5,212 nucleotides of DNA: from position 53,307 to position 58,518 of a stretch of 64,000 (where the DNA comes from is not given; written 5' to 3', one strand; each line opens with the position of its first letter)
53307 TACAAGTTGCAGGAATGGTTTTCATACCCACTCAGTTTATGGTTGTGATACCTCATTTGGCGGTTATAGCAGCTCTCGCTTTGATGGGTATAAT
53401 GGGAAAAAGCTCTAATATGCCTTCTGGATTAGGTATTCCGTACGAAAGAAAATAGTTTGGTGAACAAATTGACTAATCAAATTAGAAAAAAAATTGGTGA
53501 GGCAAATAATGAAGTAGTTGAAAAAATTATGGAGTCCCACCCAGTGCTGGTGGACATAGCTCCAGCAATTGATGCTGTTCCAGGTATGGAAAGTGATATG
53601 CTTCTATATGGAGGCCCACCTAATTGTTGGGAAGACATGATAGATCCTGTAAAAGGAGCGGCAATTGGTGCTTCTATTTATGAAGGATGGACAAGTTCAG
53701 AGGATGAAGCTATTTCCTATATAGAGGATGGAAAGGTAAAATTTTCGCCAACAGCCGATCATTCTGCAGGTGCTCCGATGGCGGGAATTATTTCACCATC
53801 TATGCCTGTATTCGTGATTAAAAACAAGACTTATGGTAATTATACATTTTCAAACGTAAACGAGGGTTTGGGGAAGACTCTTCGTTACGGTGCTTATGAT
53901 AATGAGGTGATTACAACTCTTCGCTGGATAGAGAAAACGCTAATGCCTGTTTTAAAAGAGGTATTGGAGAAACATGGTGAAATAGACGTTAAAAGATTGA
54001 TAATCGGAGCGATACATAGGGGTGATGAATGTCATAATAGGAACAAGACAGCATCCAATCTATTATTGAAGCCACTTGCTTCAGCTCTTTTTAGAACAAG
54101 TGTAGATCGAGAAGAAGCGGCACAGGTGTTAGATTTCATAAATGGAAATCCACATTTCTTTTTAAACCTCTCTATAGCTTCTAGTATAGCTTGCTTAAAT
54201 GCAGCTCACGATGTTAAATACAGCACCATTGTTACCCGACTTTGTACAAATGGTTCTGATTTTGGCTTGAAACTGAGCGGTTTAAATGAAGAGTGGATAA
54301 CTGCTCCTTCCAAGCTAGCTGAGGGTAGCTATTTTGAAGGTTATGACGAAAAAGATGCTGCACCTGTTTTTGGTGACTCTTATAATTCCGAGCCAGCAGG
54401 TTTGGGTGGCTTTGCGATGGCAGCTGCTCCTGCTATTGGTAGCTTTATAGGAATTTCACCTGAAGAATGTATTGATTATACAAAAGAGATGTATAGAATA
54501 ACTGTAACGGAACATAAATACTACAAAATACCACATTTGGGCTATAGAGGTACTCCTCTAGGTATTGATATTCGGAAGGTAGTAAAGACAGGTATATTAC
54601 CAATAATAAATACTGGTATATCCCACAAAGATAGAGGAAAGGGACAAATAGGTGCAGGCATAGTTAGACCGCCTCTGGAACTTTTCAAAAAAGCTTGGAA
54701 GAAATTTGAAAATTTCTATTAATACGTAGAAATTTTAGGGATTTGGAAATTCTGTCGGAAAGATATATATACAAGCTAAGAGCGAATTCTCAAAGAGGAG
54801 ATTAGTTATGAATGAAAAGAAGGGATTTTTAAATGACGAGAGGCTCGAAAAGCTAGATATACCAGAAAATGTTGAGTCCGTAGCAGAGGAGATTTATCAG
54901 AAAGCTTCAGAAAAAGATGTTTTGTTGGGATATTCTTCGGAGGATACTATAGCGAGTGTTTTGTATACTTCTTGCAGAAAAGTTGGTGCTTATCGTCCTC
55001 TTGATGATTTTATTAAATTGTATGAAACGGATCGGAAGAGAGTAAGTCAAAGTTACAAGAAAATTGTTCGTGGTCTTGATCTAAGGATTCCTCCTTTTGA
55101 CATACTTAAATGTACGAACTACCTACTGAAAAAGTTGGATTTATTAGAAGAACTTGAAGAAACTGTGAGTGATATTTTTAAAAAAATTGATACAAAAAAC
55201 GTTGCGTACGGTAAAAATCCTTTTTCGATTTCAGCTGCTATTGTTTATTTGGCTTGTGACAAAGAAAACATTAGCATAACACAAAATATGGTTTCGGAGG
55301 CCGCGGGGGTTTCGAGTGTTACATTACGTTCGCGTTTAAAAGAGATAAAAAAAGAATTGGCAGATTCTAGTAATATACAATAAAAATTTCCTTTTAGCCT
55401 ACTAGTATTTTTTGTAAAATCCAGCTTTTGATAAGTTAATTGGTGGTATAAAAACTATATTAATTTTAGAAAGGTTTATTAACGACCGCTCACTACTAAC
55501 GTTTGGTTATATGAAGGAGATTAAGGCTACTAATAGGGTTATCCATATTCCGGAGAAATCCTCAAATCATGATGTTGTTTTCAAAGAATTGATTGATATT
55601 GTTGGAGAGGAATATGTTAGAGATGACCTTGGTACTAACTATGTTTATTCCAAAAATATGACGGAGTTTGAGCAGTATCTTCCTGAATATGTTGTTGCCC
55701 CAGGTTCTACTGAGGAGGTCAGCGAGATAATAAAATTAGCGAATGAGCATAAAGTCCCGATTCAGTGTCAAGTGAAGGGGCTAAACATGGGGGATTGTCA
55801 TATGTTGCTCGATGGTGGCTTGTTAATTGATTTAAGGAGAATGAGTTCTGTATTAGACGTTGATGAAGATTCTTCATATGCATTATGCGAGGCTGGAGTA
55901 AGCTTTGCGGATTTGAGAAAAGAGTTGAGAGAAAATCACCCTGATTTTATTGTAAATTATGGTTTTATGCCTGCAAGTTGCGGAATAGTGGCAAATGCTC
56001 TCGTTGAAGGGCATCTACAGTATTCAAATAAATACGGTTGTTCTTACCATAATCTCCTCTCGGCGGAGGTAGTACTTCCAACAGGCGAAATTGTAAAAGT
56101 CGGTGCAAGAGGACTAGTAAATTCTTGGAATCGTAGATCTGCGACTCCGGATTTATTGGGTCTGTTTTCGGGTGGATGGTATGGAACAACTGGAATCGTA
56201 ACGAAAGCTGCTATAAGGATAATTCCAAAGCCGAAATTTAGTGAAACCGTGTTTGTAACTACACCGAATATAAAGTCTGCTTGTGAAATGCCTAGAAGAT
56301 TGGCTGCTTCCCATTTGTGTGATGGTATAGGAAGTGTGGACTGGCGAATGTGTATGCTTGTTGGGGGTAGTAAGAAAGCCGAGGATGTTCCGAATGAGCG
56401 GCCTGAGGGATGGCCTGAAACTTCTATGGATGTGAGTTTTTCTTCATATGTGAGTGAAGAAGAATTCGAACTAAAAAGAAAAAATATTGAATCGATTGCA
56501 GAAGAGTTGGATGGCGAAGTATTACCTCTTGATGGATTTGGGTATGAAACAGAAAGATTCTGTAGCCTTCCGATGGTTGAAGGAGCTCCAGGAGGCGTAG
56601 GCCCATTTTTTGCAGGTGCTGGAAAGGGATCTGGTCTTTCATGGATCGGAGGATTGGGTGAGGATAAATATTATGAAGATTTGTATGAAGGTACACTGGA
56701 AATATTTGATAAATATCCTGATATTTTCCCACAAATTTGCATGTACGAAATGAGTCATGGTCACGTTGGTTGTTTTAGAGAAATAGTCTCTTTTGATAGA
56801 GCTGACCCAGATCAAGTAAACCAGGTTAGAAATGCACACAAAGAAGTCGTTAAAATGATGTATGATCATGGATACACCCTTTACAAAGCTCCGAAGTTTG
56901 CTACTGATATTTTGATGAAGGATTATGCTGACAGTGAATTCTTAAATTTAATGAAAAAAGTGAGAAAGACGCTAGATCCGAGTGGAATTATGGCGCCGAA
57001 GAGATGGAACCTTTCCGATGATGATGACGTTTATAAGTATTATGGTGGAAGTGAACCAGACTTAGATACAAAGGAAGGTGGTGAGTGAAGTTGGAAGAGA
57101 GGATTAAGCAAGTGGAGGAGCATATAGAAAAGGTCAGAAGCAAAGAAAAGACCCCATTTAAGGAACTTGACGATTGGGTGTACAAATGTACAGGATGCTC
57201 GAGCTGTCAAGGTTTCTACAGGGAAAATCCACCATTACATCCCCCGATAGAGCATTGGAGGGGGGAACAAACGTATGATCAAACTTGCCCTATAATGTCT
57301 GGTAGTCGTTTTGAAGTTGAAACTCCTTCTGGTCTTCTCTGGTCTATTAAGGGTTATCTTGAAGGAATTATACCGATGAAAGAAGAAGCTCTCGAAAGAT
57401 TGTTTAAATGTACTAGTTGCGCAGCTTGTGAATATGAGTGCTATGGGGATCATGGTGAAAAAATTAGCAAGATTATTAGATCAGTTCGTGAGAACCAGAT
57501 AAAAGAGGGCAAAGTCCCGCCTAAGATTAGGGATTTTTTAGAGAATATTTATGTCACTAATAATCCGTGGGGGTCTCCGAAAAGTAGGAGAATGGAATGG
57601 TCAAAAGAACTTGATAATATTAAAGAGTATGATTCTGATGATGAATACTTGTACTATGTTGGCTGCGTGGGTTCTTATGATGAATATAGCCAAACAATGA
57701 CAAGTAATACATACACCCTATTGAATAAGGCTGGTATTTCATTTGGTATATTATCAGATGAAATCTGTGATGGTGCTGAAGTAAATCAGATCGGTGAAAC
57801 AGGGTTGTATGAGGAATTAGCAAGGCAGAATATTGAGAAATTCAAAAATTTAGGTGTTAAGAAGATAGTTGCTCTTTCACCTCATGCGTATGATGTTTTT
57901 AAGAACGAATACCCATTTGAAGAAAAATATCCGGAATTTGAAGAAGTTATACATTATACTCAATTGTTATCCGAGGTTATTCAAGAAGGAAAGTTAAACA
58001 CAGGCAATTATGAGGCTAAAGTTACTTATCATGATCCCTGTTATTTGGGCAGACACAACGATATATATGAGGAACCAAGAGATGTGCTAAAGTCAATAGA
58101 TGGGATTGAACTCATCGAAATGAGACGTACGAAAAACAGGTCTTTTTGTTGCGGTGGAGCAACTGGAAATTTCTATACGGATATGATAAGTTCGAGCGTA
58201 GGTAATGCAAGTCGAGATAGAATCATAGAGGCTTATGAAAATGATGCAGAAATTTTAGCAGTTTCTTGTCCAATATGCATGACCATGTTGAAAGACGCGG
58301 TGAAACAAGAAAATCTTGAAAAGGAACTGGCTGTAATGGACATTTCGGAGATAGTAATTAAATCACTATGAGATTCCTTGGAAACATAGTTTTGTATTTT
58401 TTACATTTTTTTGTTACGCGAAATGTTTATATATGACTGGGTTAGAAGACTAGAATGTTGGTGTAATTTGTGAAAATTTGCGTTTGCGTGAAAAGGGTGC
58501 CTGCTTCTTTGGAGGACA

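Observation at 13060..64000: ~50-kb island that reads like an undescribed anaerobic catabolic pathway for 5-substituted (amino)pyrimidines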

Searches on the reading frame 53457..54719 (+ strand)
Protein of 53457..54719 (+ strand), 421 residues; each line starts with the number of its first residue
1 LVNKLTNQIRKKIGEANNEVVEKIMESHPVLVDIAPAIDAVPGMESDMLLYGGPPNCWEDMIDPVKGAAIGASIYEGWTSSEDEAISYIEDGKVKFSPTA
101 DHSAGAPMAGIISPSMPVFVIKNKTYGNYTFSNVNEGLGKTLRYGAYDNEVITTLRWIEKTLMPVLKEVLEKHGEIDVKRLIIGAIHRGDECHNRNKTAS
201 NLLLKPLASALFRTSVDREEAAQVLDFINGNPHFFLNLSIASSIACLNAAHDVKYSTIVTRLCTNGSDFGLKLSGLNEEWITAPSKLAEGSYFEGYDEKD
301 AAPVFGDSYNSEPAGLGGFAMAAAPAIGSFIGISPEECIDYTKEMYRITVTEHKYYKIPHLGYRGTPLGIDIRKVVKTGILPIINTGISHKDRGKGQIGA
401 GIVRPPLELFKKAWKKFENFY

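Call 6: search_protein_families(library=pfam, proteins=[window:53457-54719:+])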
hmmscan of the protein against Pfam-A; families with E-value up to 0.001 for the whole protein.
window:53457-54719:+ (421 aa): 1 family
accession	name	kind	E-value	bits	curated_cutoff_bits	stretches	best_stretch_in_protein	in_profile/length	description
PF06545.17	AllG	-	2.7e-81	272.6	27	1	94-308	1-215/215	Oxamate carbamoyltransferase subunit AllG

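Call 9: search_protein_families(library=ncbifam, proteins=[window:53457-54719:+], max_evalue=0.00001)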
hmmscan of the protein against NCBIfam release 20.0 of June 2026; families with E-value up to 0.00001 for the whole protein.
window:53457-54719:+ (421 aa): 0 families

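Call 51: search_solved_structures(query=window:53457-54719:+, max_evalue=0.01)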
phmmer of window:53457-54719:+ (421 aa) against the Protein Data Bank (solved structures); distinct sequences matched with E-value up to 0.01: 1.
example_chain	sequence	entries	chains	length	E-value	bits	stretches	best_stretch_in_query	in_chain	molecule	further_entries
3clq_A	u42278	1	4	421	1.9e-103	349.9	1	10-415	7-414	Uncharacterized protein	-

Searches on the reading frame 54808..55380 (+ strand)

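Call 6: search_protein_families(library=pfam, proteins=[window:54808-55380:+])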
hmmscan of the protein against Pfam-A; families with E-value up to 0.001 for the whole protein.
window:54808-55380:+ (191 aa): 1 family
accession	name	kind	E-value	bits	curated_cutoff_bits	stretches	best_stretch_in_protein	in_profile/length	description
PF00382.24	TFIIB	-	3.2e-26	91.6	23.6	2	107-182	16-91/92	Transcription factor TFIIB repeat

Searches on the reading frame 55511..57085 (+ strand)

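Call 6: search_protein_families(library=pfam, proteins=[window:55511-57085:+])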
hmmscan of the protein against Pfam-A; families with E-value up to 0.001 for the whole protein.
window:55511-57085:+ (525 aa): 2 families
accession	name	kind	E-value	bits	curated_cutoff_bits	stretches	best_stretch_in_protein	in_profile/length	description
PF01565.28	FAD_binding_4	-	9.2e-26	90.6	26.4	1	58-198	1-139/139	FAD binding domain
PF02913.24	FAD-oxidase_C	-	1.4e-05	25.3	21.2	1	391-497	143-246/248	FAD linked oxidases, C-terminal domain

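Call 10: search_protein_families(library=ncbifam, proteins=[window:55511-57085:+], max_evalue=0.00001)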
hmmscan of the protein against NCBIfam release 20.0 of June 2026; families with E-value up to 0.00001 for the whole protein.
window:55511-57085:+ (525 aa): 4 families
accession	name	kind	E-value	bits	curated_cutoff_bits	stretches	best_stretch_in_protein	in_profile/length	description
TIGR00387.1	glcD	equivalog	1.2e-26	93.5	567.9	1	61-267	1-200/413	glycolate oxidase subunit GlcD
NF008408.0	PRK11230.1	equivalog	2.9e-16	59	897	1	57-260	55-250/499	glycolate oxidase subunit GlcD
TIGR01678.1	FAD_lactone_ox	subfamily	1.1e-11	44.4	396.8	1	56-251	13-192/438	sugar 1,4-lactone oxidase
NF049975.1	2HglutDHaseYdiJ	equivalog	1.7e-06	26.2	1350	0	55-143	49-139/1018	D-2-hydroxyglutarate dehydrogenase YdiJ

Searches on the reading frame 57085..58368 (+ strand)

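Call 6: search_protein_families(library=pfam, proteins=[window:57085-58368:+])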
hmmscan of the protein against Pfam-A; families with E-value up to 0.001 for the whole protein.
window:57085-58368:+ (428 aa): 1 family
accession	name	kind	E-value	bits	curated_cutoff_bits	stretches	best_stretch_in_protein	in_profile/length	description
PF02754.22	CCG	-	4.2e-24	84.9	20.6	2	313-403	1-85/85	Cysteine-rich domain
